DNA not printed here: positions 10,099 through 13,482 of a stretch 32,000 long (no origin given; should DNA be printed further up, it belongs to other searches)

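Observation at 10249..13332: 1027-aa terminal gene product with a pilin-like N-terminal helix: candidate giant minor pilin or tip adhesin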

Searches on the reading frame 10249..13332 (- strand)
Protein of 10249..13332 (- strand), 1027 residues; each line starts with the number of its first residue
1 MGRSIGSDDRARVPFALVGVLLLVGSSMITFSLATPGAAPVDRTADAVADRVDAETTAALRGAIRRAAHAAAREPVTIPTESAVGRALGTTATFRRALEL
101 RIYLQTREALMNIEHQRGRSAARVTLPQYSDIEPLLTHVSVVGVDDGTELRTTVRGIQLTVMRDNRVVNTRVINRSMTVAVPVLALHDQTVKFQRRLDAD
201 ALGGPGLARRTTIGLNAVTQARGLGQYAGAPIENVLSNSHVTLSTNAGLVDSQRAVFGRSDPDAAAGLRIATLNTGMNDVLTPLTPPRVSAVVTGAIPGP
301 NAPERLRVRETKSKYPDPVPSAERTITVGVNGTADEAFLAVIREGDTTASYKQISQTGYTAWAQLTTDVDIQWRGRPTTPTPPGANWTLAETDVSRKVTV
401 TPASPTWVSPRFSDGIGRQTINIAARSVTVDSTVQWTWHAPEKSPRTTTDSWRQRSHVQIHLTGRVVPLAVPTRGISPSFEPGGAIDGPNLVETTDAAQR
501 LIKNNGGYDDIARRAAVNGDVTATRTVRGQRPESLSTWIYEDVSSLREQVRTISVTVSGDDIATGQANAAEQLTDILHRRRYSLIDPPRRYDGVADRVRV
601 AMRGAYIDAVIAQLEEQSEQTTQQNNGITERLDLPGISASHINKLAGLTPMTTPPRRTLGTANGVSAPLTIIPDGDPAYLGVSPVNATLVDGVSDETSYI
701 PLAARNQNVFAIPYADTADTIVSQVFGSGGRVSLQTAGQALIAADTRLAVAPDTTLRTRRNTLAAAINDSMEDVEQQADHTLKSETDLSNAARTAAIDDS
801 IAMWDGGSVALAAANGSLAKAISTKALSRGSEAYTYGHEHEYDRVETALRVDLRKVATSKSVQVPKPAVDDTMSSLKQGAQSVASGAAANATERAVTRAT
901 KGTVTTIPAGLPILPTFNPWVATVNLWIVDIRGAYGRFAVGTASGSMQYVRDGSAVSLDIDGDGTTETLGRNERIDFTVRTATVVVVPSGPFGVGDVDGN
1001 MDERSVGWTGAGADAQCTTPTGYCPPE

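Call 6: search_protein_families(library=pfam, proteins=[window:10249-13332:-], max_evalue=0.01)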
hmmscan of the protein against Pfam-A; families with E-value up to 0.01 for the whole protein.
window:10249-13332:- (1027 aa): 1 family
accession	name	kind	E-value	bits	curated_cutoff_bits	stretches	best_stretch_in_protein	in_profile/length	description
PF23957.1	DUF7286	-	0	1098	27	1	7-1008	1-1000/1000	Family of unknown function (DUF7286)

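Call 7: search_protein_families(library=ncbifam, proteins=[window:10249-13332:-], max_evalue=0.01)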
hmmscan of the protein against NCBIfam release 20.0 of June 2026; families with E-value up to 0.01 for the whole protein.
window:10249-13332:- (1027 aa): 0 families

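Call 8: find_homologous_proteins(query=window:10249-13332:-, max_evalue=0.00001)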
Query window:10249-13332:- (1027 aa): 220 proteins with E <= 0.00001 among 8000 candidates; the best 120 are listed.
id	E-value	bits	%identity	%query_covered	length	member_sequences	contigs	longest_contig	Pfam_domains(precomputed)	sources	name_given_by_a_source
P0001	0.0e+0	2197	98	100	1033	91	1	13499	PF23957.2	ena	-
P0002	0.0e+0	1926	86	100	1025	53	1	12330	PF23957.2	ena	-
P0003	0.0e+0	1033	53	100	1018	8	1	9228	PF23957.2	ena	-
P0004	0.0e+0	1030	52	100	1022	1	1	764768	PF23957.2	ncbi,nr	ncbi:hypothetical protein DVK02_02090 [Halobellus sp. Atlit-31R]|nr:hypothetical protein DVK02_02090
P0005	0.0e+0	1029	52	100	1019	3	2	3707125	PF23957.2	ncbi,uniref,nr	ncbi:DUF7286 family protein [Halobellus marinus]|uniref:DUF7286 family protein n=1 Tax=Halobellus Ta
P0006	0.0e+0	1022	52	100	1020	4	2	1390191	PF23957.2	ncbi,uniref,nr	ncbi:DUF7286 family protein [Halobellus litoreus]|uniref:NPCBM/NEW2 domain-containing protein n=1 Ta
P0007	0.0e+0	1014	52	100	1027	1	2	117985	PF23957.2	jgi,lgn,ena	-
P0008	1.8e-298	1011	51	100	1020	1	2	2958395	PF23957.2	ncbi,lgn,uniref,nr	ncbi:DUF7286 family protein [Halobellus limi]|uniref:Uncharacterized protein n=1 Tax=Halobellus limi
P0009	2.5e-298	1010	51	100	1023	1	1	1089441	PF23957.2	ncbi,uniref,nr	ncbi:DUF7286 family protein [Halobellus captivus]|uniref:DUF7286 family protein n=1 Tax=Halobellus c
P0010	9.0e-298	1008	52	100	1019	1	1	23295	PF23957.2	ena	-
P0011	7.1e-296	1002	51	100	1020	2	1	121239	PF23957.2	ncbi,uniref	ncbi:MAG: hypothetical protein ABEI27_11400 [Halobellus sp.]|uniref:DUF7286 family protein n=1 Tax=H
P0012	7.2e-296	1002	51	100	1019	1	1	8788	PF23957.2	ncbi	ncbi:MAG: hypothetical protein ABEK02_01745 [Haloquadratum sp.]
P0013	9.7e-296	1002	51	100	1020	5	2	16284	PF23957.2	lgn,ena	-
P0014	2.7e-295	1000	51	100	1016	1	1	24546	PF23957.2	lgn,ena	-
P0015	2.7e-295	1000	51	100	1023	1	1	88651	PF23957.2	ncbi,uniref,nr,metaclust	ncbi:DUF7286 family protein [Halobellus rufus]|uniref:DUF7286 family protein n=1 Tax=Halobellus rufu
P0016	3.0e-295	1000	52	100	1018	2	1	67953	PF23957.2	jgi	-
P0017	2.2e-294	997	52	100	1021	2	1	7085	PF23957.2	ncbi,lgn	ncbi:MAG: hypothetical protein ABEJ97_05690 [Halobellus sp.]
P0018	1.8e-293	994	52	100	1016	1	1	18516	PF23957.2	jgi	jgi:hypothetical protein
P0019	6.0e-293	992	51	100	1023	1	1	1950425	PF23957.2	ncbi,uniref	ncbi:DUF7286 family protein [Halobellus salinisoli]|uniref:DUF7286 family protein n=1 Tax=Halobellus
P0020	1.6e-292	991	51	100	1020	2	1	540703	PF23957.2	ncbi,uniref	ncbi:DUF7286 family protein [Halobellus sp. EA9]|uniref:DUF7286 family protein n=1 Tax=Halobellus sp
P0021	1.7e-292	991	50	100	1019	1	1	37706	PF23957.2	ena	-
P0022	4.0e-292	990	51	100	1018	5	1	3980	PF23957.2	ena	-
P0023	4.9e-292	989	51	100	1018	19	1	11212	PF23957.2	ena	-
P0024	9.5e-291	985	51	100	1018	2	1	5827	PF23957.2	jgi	jgi:hypothetical protein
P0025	2.9e-290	984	52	100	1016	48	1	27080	PF23957.2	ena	-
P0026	3.3e-290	983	51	100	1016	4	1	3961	PF23957.2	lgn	-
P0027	5.5e-290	983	51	100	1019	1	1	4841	PF23957.2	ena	-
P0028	1.2e-289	982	51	100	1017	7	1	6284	PF23957.2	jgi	jgi:hypothetical protein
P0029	2.1e-289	981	51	100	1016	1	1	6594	PF23957.2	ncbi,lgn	-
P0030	2.6e-289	980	51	100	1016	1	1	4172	PF23957.2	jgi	jgi:hypothetical protein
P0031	9.0e-289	979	51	100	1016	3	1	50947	PF23957.2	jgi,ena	-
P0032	1.8e-288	978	51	100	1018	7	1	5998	PF23957.2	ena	-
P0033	3.6e-288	977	51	100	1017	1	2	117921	PF23957.2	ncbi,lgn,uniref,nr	ncbi:hypothetical protein GCM10008995_18390 [Halobellus salinus]|uniref:Uncharacterized protein n=1 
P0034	1.1e-287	975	50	100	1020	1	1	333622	PF23957.2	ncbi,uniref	ncbi:DUF7286 family protein [Halobellus sp. GM3]|uniref:DUF7286 family protein n=1 Tax=Halobellus sp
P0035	1.1e-287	975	51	100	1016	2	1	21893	PF23957.2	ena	-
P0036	1.8e-287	974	50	100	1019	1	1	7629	PF23957.2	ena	-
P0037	3.5e-286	970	50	100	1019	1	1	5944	PF23957.2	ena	-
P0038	1.6e-284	965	50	100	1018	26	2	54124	PF23957.2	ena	-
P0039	2.3e-282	957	51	100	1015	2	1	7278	PF23957.2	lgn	-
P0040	4.0e-255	867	47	100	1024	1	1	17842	PF23957.2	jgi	jgi:hypothetical protein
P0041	2.0e-249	848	46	100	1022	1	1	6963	PF23957.2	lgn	-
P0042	1.0e-248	846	47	100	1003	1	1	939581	PF23957.2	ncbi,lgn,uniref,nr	ncbi:DUF7286 family protein [Halogeometricum limi]|uniref:Uncharacterized protein n=1 Tax=Halogeomet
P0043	5.1e-245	834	46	100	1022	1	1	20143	PF23957.2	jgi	jgi:hypothetical protein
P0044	1.0e-242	826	46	100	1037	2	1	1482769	PF23957.2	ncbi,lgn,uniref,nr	ncbi:hypothetical protein SAMN04488063_0820 [Halopelagius inordinatus]|uniref:Uncharacterized protei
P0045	1.6e-241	822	45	100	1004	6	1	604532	PF23957.2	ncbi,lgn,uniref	ncbi:DUF7286 family protein [Halogeometricum borinquense]|uniref:DUF7286 family protein n=1 Tax=Halo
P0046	2.8e-238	812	46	100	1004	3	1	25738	PF23957.2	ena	-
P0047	1.0e-237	810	45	100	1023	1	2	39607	PF23957.2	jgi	jgi:hypothetical protein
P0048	3.2e-234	798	45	100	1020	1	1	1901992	PF23957.2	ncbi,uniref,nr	ncbi:hypothetical protein NDI76_04325 [Halogeometricum sp. S1BR25-6]|uniref:Uncharacterized protein 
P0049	3.6e-234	798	45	100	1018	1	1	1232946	PF23957.2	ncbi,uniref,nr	ncbi:DUF7286 family protein [Halogeometricum luteum]|uniref:Outer membrane protein TolC n=1 Tax=Halo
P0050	1.6e-232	792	45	100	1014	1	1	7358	PF23957.2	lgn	-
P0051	3.8e-230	785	45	100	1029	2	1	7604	PF23957.2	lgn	-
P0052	2.0e-228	779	44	100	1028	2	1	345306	PF23957.2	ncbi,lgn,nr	ncbi:DUF7286 family protein [Halogeometricum pallidum]|nr:hypothetical protein [Halogeometricum pall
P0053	1.8e-211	723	50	76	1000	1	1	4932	PF23957.2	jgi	jgi:hypothetical protein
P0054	9.0e-187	641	40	100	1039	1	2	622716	PF23957.2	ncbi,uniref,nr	ncbi:DUF7286 family protein [Halegenticoccus tardaugens]|uniref:DUF7286 family protein n=1 Tax=Haleg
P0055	4.2e-186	639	40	99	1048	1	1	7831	PF23957.2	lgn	-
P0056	5.0e-183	629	39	99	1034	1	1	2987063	PF23957.2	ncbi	-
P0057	2.8e-173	596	38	99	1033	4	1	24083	PF23957.2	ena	-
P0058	3.4e-173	596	39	98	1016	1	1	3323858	PF23957.2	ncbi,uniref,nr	ncbi:DUF7286 family protein [Halorarum halobium]|uniref:DUF7286 family protein n=1 Tax=Halorarum hal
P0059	4.8e-172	592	39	99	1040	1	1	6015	PF23957.2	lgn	-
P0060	3.2e-171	590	39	99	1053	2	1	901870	PF23957.2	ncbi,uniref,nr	ncbi:DUF7286 family protein [Haloprofundus marisrubri]|uniref:DUF7286 family protein n=1 Tax=Halopro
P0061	3.4e-171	590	39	98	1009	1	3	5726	PF23957.2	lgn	-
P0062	3.8e-167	576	36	99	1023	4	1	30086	PF23957.2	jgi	-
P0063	5.9e-167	575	37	99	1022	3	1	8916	PF23957.2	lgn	-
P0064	6.3e-167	575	38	99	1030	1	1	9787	PF23957.2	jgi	jgi:hypothetical protein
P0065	1.4e-166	574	38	99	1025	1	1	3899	PF23957.2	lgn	-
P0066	1.7e-166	574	37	99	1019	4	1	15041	PF23957.2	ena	-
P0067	4.5e-166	573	37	99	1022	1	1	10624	PF23957.2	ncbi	ncbi:MAG: hypothetical protein ABEH58_08570 [Haloplanus sp.]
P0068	7.7e-166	572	37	99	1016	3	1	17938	PF23957.2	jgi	jgi:hypothetical protein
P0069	3.5e-165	570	38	98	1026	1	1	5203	PF23957.2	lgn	-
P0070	6.6e-165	569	38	98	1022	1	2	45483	PF23957.2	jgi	-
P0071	1.6e-164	567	38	100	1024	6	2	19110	PF23957.2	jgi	-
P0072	2.3e-164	567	37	99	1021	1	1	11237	PF23957.2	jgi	jgi:hypothetical protein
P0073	4.9e-164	566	38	98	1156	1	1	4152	PF23957.2,PF19104.6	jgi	jgi:hypothetical protein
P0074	1.2e-163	565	37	99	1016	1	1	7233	PF23957.2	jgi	jgi:hypothetical protein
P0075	3.3e-163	563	37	99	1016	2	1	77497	PF23957.2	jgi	-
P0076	3.3e-163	563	38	99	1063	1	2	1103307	PF23957.2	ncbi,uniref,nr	ncbi:hypothetical protein ACFO0N_12430 [Halobium salinum]|uniref:Uncharacterized protein n=1 Tax=Hal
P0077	1.1e-162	561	37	98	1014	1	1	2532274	PF23957.2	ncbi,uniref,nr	ncbi:DUF7286 family protein [Haloplanus halobius]|uniref:DUF7286 family protein n=1 Tax=Haloplanus h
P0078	1.5e-162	561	38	99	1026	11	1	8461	PF23957.2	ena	-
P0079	2.3e-162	560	37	99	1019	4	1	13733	PF23957.2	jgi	-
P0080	3.1e-162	560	38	99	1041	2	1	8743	PF23957.2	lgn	-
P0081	3.7e-162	560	37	98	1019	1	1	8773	PF23957.2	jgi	-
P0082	4.5e-161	556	37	99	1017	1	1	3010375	PF23957.2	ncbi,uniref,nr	ncbi:DUF7286 family protein [Haloplanus halophilus]|uniref:DUF7286 family protein n=1 Tax=Haloplanus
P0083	1.7e-160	554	37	99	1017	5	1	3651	PF23957.2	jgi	jgi:hypothetical protein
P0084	2.3e-160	554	39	98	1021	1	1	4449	PF23957.2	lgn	-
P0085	7.8e-159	549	38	99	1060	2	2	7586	PF23957.2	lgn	-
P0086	7.9e-159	549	38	98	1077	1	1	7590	PF23957.2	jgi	jgi:hypothetical protein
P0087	1.7e-158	548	35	98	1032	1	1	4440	PF23957.2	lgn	-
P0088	7.7e-156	539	37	99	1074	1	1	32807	PF23957.2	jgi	jgi:hypothetical protein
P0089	3.0e-155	537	37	93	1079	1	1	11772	PF23957.2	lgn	-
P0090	6.0e-155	536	37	98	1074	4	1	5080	PF23957.2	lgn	-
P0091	1.0e-154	535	36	98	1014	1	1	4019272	PF23957.2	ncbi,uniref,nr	ncbi:DUF7286 family protein [Halorarum salinum]|uniref:Uncharacterized protein n=1 Tax=Halorarum sal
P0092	3.2e-154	533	38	99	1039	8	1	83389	PF23957.2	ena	-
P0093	3.9e-154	533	37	93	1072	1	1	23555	PF23957.2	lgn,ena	-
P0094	3.5e-153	530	37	98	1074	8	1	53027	PF23957.2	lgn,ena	-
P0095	5.4e-153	529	36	98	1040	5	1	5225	PF23957.2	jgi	jgi:hypothetical protein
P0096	6.9e-153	529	37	93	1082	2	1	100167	PF23957.2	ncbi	ncbi:DUF7286 family protein [Haloparvum sp. AD34]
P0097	2.5e-152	527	38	97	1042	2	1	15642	PF23957.2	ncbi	ncbi:MAG: hypothetical protein ABEH91_08705 [Halopenitus sp.]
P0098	1.0e-151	525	37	99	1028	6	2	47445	PF23957.2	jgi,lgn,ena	-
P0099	1.1e-151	525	37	99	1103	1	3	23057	PF23957.2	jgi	jgi:hypothetical protein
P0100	8.1e-151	522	36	99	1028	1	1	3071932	PF23957.2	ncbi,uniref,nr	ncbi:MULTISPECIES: hypothetical protein [Haloferax]|uniref:Uncharacterized protein n=1 Tax=Haloferax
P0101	1.0e-150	522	38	99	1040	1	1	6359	PF23957.2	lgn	-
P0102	1.6e-150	521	37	99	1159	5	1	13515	PF23957.2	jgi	jgi:hypothetical protein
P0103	1.2e-149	518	36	99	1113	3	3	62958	PF23957.2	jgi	jgi:hypothetical protein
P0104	1.4e-149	518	37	98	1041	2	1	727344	PF23957.2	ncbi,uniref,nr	ncbi:hypothetical protein [Halorussus sp. MSC15.2]|uniref:DUF7286 family protein n=1 Tax=Halorussus 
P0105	2.5e-149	517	37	98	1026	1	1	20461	PF23957.2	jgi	-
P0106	1.6e-148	515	36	99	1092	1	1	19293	PF23957.2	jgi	jgi:hypothetical protein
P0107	6.7e-148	512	36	99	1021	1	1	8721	PF23957.2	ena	-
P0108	9.8e-148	512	38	98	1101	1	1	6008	PF23957.2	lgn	-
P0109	2.3e-147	511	36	98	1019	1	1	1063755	PF23957.2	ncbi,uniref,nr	ncbi:DUF7286 family protein [Halostella litorea]|uniref:DUF7286 family protein n=1 Tax=Halostella li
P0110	5.2e-147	509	36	97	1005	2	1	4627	PF23957.2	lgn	-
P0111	2.5e-146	507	36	98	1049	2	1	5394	PF23957.2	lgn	-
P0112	3.1e-146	507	36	100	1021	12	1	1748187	PF23957.2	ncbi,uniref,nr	ncbi:hypothetical protein DEQ92_05010 [Haloferax sp. Atlit-6N]|uniref:DUF7286 family protein n=1 Tax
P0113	3.8e-146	507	37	98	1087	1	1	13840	PF23957.2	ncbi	ncbi:MAG: hypothetical protein ABEJ61_06530 [Haloferacaceae archaeon]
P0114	1.8e-145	504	36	98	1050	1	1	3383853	PF23957.2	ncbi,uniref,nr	ncbi:DUF7286 family protein [Halorussus lipolyticus]|uniref:DUF7286 family protein n=1 Tax=Halorussu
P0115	9.1e-145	502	37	97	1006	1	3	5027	PF23957.2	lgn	-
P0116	2.6e-144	501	35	99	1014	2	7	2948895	PF23957.2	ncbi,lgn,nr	ncbi:hypothetical protein E6P09_06595 [Haloferax mediterranei ATCC 33500]|nr:hypothetical protein [H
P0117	1.2e-143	498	35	98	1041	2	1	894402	PF23957.2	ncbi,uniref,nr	ncbi:DUF7286 family protein [Halorussus salinisoli]|uniref:DUF7286 family protein n=1 Tax=Halorussus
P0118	3.3e-142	494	36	98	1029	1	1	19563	PF23957.2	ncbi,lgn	-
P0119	4.8e-142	493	36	98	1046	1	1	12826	PF23957.2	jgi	jgi:hypothetical protein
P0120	1.4e-141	491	35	100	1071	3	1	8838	PF23957.2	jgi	-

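Call 28: find_related_loci(query=A1, collection=genome_contigs, flank=10000)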
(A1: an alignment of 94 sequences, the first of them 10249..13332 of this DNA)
Query A1 (1027 aa) in genome_contigs; peptide patterns used: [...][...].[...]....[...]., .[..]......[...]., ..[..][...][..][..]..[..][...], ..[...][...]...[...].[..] (x = any residue, [..] = any of these).
522 stretches matched a pattern; 375 encode a relative of the query (tblastn E <= 1e-3); the best 80 are kept; 80 distinct loci.
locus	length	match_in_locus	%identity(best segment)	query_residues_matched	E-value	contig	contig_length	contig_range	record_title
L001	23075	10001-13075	85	1-1027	0e+0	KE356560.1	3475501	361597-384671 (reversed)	MAG: Haloquadratum walsbyi J07HQW1 genomic scaffold scf7180000056329, whole genome shotgun sequence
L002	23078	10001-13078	52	2-1027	0e+0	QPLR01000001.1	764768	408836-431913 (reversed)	Halobellus sp. Atlit-31R P_contig000001, whole genome shotgun sequence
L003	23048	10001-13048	52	5-1027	0e+0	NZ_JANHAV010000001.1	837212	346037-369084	Halobellus inordinatus strain YC20 Scaffold1_1, whole genome shotgun sequence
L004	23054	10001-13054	51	5-1027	0e+0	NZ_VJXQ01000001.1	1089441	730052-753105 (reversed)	Halobellus captivus strain ZY21 scaffold1, whole genome shotgun sequence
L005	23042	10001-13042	52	5-1024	0e+0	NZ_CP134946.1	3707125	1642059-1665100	Halobellus marinus strain DFY28 chromosome, complete genome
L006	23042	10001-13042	52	8-1027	0e+0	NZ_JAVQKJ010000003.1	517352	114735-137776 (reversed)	Halobellus ordinarius strain ZY16 ZY16_ctg003, whole genome shotgun sequence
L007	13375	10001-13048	51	5-1027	0e+0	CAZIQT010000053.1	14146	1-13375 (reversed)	MAG TPA_asm: uncultured Halobellus sp. isolate SRP090399_co3_60 genome assembly, contig: NODE_1301_length_14146_cov_18.1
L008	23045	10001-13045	51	5-1027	0e+0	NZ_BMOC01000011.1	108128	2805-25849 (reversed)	Halobellus salinus strain JCM 14359 sequence11, whole genome shotgun sequence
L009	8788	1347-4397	51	5-1027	0e+0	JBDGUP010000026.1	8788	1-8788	MAG: Haloquadratum sp. isolate DAL-WCL_83C5R c_000000008588, whole genome shotgun sequence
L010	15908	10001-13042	51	5-1027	0e+0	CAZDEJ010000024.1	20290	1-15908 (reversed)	MAG TPA_asm: uncultured Halobellus sp. isolate SRP090399_co1_60 genome assembly, contig: NODE_954_length_20290_cov_30.40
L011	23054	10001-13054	51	5-1027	0e+0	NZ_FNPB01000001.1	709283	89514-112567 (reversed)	Halobellus clavatus strain CGMCC 1.10118, whole genome shotgun sequence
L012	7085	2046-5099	52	5-1027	0e+0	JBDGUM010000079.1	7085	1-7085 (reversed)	MAG: Halobellus sp. isolate DAL-WCL_39_63C4R c_000000011497, whole genome shotgun sequence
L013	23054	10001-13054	51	5-1027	0e+0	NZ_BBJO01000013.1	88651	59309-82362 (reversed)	Halobellus rufus strain CBA1103, whole genome shotgun sequence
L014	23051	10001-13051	46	5-1024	0e+0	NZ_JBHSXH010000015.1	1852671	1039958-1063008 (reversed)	Halopelagius fulvigenes strain YIM 94188 GCM70025820_6, whole genome shotgun sequence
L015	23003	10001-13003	47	5-1027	0e+0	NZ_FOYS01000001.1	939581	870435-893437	Halogeometricum limi strain CGMCC 1.8711, whole genome shotgun sequence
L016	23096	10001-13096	44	2-1027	0e+0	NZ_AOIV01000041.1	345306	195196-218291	Halogeometricum pallidum JCM 14848 contig_41, whole genome shotgun sequence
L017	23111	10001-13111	40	5-1027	5e-178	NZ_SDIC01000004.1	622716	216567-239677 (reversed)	Halegenticoccus tardaugens strain SYSU A00711 NODE_4_length_622716_cov_126.956, whole genome shotgun sequence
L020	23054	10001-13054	51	5-1027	0e+0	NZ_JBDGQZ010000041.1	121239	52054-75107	MAG: Halobellus sp. isolate DAL-Ass_37_98C3R c_000000000037, whole genome shotgun sequence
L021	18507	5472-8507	39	5-1027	2e-166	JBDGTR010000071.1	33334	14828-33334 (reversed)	MAG: Haloplanus sp. isolate DAL-WCL_32_74C3R c_000000000894, whole genome shotgun sequence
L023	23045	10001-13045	37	5-1027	8e-162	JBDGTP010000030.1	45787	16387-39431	MAG: Haloplanus sp. isolate DAL-WCL_32_72C3R c_000000000406, whole genome shotgun sequence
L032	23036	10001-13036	35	5-1026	5e-146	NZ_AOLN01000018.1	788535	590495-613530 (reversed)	Haloferax mucosum ATCC BAA-1512 contig_18, whole genome shotgun sequence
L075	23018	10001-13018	35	1-1010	1e-125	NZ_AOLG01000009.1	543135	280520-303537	Haloferax prahovense DSM 18310 contig_9, whole genome shotgun sequence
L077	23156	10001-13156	34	3-1027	3e-125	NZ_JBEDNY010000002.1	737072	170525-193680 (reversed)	Halorubrum miltondacostae strain RMP-11 NODE_2_length_737072_cov_167.778291, whole genome shotgun sequence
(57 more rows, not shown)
